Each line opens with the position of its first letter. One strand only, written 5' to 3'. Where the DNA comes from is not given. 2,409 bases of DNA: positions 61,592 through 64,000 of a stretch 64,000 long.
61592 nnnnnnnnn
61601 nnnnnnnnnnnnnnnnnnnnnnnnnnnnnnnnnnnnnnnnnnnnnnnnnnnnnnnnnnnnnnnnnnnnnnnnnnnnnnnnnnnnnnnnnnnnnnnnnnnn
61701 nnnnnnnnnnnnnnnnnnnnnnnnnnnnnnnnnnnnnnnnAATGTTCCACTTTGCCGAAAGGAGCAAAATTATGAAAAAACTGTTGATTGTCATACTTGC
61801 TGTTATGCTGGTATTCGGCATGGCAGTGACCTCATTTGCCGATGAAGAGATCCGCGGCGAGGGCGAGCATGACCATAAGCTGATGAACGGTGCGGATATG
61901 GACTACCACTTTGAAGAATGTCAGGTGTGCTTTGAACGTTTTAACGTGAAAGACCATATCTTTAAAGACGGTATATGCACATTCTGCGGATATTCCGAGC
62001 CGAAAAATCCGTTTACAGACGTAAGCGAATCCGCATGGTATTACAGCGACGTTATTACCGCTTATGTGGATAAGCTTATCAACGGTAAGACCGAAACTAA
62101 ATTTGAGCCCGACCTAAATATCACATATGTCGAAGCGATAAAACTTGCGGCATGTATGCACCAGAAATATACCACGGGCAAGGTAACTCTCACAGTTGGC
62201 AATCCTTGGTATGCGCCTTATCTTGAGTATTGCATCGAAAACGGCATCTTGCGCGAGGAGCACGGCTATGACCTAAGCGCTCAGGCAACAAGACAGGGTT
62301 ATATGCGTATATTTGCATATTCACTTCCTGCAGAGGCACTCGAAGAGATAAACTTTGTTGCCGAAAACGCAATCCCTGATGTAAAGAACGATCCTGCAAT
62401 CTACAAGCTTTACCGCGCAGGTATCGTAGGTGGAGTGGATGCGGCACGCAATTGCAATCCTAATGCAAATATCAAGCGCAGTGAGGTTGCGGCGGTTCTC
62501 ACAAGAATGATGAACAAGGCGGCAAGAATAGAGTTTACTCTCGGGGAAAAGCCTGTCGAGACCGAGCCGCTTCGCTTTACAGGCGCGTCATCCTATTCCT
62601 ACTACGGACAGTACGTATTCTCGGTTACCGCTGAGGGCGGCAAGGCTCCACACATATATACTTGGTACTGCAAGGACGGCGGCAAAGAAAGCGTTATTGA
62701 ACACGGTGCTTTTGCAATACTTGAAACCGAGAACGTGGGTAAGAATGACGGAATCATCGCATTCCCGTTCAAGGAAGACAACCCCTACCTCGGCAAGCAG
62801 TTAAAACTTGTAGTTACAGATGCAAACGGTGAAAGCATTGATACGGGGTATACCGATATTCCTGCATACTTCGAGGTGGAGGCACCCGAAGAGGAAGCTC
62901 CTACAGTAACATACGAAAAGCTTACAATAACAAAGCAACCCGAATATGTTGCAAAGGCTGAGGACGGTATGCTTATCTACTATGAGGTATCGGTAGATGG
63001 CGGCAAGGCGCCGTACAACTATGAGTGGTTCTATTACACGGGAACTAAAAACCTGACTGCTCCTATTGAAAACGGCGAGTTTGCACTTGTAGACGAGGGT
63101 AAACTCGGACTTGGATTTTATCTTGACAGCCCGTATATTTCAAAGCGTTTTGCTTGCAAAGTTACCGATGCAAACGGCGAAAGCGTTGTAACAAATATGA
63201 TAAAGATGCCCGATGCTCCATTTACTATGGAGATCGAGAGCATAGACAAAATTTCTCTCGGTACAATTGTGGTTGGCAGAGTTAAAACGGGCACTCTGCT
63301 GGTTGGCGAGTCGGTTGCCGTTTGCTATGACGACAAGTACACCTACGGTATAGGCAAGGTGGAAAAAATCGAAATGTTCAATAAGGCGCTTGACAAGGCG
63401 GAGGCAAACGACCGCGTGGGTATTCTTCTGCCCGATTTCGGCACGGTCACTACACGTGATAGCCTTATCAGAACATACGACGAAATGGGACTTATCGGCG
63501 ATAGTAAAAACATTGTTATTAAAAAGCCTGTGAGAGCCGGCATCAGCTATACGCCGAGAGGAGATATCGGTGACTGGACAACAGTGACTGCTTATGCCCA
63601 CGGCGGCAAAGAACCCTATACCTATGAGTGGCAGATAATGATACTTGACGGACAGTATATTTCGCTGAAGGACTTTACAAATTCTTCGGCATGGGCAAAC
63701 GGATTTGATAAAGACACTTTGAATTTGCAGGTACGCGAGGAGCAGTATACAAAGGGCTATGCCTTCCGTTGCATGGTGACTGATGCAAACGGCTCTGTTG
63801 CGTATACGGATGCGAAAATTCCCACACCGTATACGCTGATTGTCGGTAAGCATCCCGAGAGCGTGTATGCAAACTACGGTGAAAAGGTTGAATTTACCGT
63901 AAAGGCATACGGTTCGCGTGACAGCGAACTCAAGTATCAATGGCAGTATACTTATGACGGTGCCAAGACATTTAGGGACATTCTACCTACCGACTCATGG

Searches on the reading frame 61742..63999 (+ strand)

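Call 69: search_protein_families(library=pfam, proteins=[window:61742-63999:+], max_evalue=0.001)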
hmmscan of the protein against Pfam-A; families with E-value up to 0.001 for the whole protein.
window:61742-63999:+ (752 aa): 4 families
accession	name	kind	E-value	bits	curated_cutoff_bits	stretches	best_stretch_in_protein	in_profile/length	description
PF00395.25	SLH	-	7.1e-14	51.9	20.8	1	90-132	1-43/44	S-layer homology domain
PF03144.31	GTP_EFTU_D2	-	8.5e-08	33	30.3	1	507-564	1-59/73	Elongation factor Tu domain 2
PF13573.12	SprB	-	1.7e-06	28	28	0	416-429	19-32/37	SprB repeat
PF13927.12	Ig_3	-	4.8e-05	24.2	30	0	704-736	7-37/78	Immunoglobulin domain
